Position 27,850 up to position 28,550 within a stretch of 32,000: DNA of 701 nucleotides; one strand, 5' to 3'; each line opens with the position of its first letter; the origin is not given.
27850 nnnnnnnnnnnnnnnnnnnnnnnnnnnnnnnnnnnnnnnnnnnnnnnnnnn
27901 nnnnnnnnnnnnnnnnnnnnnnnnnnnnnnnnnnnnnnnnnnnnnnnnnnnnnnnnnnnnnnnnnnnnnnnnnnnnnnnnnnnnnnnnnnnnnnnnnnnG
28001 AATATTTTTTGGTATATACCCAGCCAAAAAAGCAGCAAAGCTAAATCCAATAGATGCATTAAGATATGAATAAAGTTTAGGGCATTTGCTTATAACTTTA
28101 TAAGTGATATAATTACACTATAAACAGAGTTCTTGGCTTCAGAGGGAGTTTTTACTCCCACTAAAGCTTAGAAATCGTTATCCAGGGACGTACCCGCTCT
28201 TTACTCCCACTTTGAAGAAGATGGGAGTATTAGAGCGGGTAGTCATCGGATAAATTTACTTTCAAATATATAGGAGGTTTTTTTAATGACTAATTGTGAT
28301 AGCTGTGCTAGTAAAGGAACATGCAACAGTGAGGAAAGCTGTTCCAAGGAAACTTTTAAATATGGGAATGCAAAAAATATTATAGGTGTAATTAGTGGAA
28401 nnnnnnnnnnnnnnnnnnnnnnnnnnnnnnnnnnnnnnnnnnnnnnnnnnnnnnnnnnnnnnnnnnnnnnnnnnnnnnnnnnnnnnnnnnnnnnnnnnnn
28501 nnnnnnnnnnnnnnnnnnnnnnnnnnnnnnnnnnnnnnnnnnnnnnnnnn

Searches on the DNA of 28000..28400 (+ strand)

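Call 4: search_rna_families(source=window, start=28000, end=28400, threshold=evalue, max_evalue=10, show_alignments=4)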
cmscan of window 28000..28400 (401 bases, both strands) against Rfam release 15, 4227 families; matches with E-value up to 10: 11.
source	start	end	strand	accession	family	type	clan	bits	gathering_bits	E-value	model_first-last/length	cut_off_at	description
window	28072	28176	+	RF02822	Srn266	Gene; sRNA;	-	23.2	63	0.16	1-112/112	no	Streptococcus RNA 266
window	28178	28253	+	RF03927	MIR538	Gene; miRNA;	-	20.2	100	0.11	1-160/160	no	MIR538 microRNA precursor family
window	28088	28176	-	RF04348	Plastid-psbM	Cis-reg;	-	17.4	52.7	10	1-79/79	no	Plastid-psbM 3UTR RNA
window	28072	28184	-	RF02730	JA02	Gene; sRNA;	-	17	49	9.5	1-116/116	no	Aggregatibacter sRNA JA02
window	28183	28250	+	RF03788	MIR5304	Gene; miRNA;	-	16.3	75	1.2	1-80/80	no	MIR5304 microRNA precursor family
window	28192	28240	+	RF02245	mir-788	Gene; miRNA;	-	16.3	90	1.5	1-80/80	no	mir-788 microRNA precursor family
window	28249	28341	+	RF02508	Atu_Ti4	Gene; sRNA;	-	16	40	1.2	1-107/107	no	Rhizobiales sRNA Atu_Ti4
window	28044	28071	-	RF01348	CRISPR-DR38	Gene; CRISPR;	-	15.7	44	5.8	1-35/35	no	CRISPR RNA direct repeat element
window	28199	28285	+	RF02132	HOXB13-AS1_1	Gene; lncRNA;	-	14.7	60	0.76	1-136/136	no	HOXB13 antisense RNA 1 conserved region 1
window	28178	28253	+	RF03428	mir-6134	Gene; miRNA;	-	14.4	109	6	1-87/87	no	mir-6134 microRNA precursor family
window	28215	28291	+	RF02523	ROSE_3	Cis-reg; thermoregulator;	-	11.9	43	8.4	1-69/69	no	Repression of heat shock gene expression (ROSE) element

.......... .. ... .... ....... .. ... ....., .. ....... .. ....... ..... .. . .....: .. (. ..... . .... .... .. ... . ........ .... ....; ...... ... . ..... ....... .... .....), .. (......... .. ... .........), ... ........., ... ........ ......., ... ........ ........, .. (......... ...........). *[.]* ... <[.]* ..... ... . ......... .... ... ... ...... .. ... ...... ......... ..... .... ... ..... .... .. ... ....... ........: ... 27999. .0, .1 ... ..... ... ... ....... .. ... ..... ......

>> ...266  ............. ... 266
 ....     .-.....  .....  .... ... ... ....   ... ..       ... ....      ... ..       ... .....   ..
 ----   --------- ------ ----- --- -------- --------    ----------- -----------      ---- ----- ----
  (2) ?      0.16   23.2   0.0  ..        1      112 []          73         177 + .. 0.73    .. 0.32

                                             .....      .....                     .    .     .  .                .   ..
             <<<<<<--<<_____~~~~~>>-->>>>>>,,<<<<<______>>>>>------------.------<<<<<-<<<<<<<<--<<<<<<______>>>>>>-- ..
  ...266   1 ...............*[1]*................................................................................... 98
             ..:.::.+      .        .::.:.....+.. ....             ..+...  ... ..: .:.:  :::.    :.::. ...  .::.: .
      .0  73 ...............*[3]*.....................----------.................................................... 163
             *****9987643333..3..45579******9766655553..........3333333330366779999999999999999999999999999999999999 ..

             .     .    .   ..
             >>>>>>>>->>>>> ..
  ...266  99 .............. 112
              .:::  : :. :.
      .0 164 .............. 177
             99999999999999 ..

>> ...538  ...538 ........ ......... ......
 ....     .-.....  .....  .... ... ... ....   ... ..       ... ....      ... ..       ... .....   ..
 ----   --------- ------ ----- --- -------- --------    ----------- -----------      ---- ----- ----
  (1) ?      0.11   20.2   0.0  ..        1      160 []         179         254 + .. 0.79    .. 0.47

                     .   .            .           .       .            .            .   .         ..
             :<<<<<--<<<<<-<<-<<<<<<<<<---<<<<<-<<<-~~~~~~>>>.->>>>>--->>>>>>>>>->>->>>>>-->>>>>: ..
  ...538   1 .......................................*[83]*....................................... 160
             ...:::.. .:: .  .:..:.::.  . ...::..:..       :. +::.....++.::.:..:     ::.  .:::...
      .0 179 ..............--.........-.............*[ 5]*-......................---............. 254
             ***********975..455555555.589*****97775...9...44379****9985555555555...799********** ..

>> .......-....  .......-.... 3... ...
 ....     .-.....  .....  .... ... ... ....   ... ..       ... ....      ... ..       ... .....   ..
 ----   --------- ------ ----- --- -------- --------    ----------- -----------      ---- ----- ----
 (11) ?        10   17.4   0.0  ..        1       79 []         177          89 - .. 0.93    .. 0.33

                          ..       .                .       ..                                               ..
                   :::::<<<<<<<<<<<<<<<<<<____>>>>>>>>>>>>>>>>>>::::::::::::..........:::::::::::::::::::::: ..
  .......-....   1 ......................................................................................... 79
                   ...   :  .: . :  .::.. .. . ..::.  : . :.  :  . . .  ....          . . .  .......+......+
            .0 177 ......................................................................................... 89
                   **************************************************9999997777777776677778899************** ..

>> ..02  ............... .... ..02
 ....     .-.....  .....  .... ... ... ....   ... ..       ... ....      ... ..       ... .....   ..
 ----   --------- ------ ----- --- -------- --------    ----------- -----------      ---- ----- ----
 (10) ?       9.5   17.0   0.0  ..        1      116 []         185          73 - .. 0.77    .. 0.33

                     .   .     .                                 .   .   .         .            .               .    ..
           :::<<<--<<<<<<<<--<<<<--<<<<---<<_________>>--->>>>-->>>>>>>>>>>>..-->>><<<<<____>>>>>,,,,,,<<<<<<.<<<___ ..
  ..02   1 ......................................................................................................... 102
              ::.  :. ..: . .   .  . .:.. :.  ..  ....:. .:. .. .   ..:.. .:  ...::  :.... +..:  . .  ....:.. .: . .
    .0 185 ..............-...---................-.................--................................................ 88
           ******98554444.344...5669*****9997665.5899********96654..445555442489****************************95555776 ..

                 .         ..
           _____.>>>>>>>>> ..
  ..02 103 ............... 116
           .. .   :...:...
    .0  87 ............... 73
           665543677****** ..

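Call 21: search_dna_similar(query=window:28115-28260:+, collection=plasmids, mode=distant, max_evalue=0.01)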
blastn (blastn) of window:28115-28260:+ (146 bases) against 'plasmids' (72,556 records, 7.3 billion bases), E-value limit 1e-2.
Records with a match: 6; places in all: 10; records where one place covers at least 80% of the query: 1.
Best place of each record, by identity: 90-95% 1; 80-90% 5.
By first word of the organism name: Clostridium 6.
By predicted mobility (MOB-suite, as given by PLSDB): non-mobilizable 6.
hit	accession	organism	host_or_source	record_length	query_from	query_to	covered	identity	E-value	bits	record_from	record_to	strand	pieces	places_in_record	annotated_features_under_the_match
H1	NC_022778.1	Clostridium tetani 12124569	-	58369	5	144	96%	86.7%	4e-39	167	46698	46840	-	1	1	none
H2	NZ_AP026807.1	Clostridium tetani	soil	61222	6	62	39%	87.7%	2e-10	73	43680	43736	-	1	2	none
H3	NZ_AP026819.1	Clostridium tetani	soil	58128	6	62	39%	87.7%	2e-10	73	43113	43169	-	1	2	none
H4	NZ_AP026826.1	Clostridium tetani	Homo sapiens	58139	6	62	39%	87.7%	2e-10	73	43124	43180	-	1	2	none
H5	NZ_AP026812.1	Clostridium tetani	soil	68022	6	62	39%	87.7%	2e-10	73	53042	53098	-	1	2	none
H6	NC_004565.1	Clostridium tetani E88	-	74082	101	140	27%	90.0%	2e-5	55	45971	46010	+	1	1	none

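Call 22: search_dna_similar(query=window:28115-28260:+, collection=phages, mode=distant, max_evalue=0.01)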
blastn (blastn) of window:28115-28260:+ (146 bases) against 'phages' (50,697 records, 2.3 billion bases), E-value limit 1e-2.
No match.

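Call 23: get_annotated_region(hit=H1, flank=3000)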
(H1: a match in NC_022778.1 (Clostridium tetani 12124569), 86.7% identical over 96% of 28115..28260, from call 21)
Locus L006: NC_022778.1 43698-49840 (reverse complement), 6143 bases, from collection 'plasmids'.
description: Clostridium tetani 12124569 plasmid p12124569, complete sequence
organism: Clostridium tetani 12124569 (NCBI taxid 1231072)
taxonomy: Bacteria; Bacillota; Clostridia; Eubacteriales; Clostridiaceae; Clostridium; Clostridium tetani; Clostridium tetani 12124569
host: -; source: -; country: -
typing (MOB-suite, as given by PLSDB): non-mobilizable; replicon rep_cluster_256
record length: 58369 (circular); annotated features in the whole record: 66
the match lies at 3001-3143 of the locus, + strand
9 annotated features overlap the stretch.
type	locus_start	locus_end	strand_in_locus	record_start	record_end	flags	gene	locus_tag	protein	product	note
CDS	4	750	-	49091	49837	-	-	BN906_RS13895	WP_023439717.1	hypothetical protein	-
CDS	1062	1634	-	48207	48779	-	-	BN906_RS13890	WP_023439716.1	hypothetical protein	-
CDS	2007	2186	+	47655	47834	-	-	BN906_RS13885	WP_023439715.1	YvrJ family protein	-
CDS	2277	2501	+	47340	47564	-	-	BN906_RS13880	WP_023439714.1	DUF1659 domain-containing protein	-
CDS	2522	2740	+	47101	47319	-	-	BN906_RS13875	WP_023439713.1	DUF2922 domain-containing protein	-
CDS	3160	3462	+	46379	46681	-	-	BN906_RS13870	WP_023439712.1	hypothetical protein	-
CDS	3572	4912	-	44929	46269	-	-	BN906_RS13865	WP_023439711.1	M20/M25/M40 family metallo-hydrolase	-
CDS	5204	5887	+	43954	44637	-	-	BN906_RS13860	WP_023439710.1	N-acetylmuramoyl-L-alanine amidase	-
CDS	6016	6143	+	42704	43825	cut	-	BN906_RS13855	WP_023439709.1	acyltransferase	-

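Call 24: get_annotated_region(hit=H2, flank=3000)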
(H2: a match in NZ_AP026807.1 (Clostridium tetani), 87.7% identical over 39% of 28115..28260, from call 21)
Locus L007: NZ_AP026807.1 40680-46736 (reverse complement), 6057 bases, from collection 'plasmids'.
description: Clostridium tetani strain KHSU-144312-032 plasmid pKHSU-144312-032-1, complete sequence
organism: Clostridium tetani (NCBI taxid 1513)
taxonomy: Bacteria; Bacillota; Clostridia; Eubacteriales; Clostridiaceae; Clostridium; Clostridium tetani
host: -; source: soil; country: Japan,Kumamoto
typing (MOB-suite, as given by PLSDB): non-mobilizable; replicon rep_cluster_256
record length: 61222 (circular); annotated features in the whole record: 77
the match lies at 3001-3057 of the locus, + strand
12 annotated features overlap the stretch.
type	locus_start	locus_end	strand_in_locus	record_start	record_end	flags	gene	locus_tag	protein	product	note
CDS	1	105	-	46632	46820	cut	-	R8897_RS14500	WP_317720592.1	hypothetical protein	-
CDS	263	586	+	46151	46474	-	-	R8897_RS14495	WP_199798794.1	hypothetical protein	-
CDS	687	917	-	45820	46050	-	-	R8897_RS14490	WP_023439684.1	DUF4351 domain-containing protein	-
CDS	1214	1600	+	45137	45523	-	-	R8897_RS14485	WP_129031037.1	hypothetical protein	-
CDS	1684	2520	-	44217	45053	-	-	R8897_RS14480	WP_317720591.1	methyltransferase domain-containing protein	-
CDS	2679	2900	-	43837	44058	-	-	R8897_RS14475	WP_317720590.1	hypothetical protein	-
CDS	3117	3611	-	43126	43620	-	-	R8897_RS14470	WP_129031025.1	hypothetical protein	-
CDS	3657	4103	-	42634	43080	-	-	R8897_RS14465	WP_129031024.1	hypothetical protein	-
CDS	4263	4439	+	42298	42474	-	-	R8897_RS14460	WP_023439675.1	hypothetical protein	-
CDS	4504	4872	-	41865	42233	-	-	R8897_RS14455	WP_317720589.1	hypothetical protein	-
CDS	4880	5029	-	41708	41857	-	-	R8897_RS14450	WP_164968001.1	hypothetical protein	-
CDS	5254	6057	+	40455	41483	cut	-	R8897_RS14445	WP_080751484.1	M28 family peptidase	-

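Call 25: get_annotated_region(hit=H6, flank=3000)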
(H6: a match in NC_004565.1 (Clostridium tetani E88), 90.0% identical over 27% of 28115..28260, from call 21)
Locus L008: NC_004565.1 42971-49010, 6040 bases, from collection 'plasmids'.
description: Clostridium tetani E88 plasmid pE88, complete sequence
organism: Clostridium tetani E88 (NCBI taxid 212717)
taxonomy: Bacteria; Bacillota; Clostridia; Eubacteriales; Clostridiaceae; Clostridium; Clostridium tetani; Clostridium tetani E88
host: -; source: -; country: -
typing (MOB-suite, as given by PLSDB): non-mobilizable; replicon rep_cluster_256
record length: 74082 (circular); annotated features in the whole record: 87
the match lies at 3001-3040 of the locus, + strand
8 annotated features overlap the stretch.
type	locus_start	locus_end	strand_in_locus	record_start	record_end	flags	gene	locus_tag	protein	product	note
CDS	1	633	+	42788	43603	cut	-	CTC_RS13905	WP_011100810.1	ABC transporter permease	-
CDS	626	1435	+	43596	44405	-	-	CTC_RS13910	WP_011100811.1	membrane-spanning permease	-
CDS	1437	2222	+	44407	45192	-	-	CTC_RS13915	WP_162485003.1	membrane-spanning permease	-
CDS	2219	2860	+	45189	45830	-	-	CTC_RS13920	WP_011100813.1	ABC transporter ATP-binding protein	-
CDS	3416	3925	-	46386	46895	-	-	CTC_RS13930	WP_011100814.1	hypothetical protein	-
CDS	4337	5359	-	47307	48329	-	-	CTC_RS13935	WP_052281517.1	RNA-guided endonuclease TnpB family protein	-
CDS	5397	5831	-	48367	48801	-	tnpA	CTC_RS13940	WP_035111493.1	IS200/IS605-like element ISClte2 family transposase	GO:0006313 - DNA transposition [Evidence IEA]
CDS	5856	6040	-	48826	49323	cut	-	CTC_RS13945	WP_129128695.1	hypothetical protein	-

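Call 51: search_dna_similar(query=window:28120-28254:+, collection=plasmids, mode=distant, max_evalue=10, max_rows=40)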
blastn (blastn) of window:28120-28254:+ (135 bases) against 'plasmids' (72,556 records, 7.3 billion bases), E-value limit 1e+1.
Records with a match: 6; places in all: 10; records where one place covers at least 80% of the query: 1.
Best place of each record, by identity: 90-95% 1; 80-90% 5.
By first word of the organism name: Clostridium 6.
By predicted mobility (MOB-suite, as given by PLSDB): non-mobilizable 6.
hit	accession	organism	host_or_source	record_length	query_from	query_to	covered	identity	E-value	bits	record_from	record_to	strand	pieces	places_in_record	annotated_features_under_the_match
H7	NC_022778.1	Clostridium tetani 12124569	-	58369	1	135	100%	86.2%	2e-36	158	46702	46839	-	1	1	none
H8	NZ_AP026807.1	Clostridium tetani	soil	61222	1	57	42%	87.7%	2e-10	73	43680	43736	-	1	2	none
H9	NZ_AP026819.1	Clostridium tetani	soil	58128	1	57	42%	87.7%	2e-10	73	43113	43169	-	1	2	none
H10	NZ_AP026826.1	Clostridium tetani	Homo sapiens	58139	1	57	42%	87.7%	2e-10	73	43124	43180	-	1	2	none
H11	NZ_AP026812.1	Clostridium tetani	soil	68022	1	57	42%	87.7%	2e-10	73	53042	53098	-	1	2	none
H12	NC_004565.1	Clostridium tetani E88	-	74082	96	135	30%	90.0%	2e-5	55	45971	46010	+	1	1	none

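Call 69: build_rna_model(alignment_id=A4, structure=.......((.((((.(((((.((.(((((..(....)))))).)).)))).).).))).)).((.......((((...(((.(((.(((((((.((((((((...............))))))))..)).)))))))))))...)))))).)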
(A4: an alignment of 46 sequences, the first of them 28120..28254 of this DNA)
Model R1 built from alignment A4 (46 sequences, 151 columns); structure: as given.
model positions 135; base pairs 46; branch points 1; effective number of sequences 1.24; information 0.59 bits per position. Calibrated on 0.2 Mb of random sequence (short: E-values are rough).
structure used (alignment columns):
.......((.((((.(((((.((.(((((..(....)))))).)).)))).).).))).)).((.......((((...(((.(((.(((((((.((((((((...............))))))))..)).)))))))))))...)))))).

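Call 70: search_with_rna_model(model_id=R1, sources=[L135, L136, L137], max_evalue=10, show_alignments=3)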
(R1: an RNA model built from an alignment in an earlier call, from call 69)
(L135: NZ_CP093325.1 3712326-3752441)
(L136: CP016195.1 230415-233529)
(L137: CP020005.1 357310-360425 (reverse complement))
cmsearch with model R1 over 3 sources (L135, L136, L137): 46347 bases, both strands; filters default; matches with E-value up to 10: 4.
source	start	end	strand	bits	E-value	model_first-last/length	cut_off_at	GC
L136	1460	1615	+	23.8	0.0036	1-135/135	no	0.42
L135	19959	20115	+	22.4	0.0071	1-135/135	no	0.41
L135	16616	16684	-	20.6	0.017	1-135/135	no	0.26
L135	23205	23226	-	7.2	9.7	22-43/135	no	0.23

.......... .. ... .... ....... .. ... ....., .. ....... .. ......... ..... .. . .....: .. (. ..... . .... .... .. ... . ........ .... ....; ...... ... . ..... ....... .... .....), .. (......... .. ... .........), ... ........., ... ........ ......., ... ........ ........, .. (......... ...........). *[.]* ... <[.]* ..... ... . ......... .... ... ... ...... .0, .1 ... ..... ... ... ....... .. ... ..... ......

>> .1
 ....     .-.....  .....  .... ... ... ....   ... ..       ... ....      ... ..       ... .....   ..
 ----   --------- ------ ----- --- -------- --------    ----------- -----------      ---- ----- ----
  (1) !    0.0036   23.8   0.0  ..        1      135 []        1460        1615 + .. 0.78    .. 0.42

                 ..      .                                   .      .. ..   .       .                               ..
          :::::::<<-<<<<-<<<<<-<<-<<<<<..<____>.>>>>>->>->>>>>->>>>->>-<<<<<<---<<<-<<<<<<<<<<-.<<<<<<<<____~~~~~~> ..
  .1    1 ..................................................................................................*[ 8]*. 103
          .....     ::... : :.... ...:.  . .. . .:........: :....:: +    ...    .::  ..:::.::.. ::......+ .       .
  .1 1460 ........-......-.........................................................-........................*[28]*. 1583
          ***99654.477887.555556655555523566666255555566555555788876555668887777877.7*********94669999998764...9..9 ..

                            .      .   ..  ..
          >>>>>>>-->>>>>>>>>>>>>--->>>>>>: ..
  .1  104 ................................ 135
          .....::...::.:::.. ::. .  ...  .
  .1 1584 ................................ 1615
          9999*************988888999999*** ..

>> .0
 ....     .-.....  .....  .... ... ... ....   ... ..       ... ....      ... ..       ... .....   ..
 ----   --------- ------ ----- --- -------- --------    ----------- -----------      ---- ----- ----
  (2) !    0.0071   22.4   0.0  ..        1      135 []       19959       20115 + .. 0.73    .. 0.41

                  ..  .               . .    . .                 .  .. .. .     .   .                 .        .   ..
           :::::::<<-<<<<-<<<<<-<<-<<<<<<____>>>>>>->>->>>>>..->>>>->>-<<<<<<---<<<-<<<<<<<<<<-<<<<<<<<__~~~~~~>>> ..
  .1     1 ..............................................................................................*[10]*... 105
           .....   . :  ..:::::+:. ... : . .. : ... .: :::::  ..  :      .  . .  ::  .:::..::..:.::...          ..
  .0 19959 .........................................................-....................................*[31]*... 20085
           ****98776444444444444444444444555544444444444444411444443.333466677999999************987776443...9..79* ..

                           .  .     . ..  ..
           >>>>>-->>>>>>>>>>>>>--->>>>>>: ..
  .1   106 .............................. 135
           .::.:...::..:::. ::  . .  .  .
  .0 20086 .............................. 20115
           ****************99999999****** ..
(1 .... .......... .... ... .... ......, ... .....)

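Call 71: search_with_rna_model(model_id=R1, source=window, max_evalue=1)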
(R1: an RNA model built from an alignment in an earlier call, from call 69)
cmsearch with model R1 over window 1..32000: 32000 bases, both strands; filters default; matches with E-value up to 1: 4.
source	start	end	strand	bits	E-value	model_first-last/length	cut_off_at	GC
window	28120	28254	+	169.8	1.5e-33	1-135/135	no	0.44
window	16550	16684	+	164.5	1.9e-32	1-135/135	no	0.42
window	28087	28181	-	39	1.7e-06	1-135/135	no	0.32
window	16520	16611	-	30.9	8.3e-05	1-135/135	no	0.26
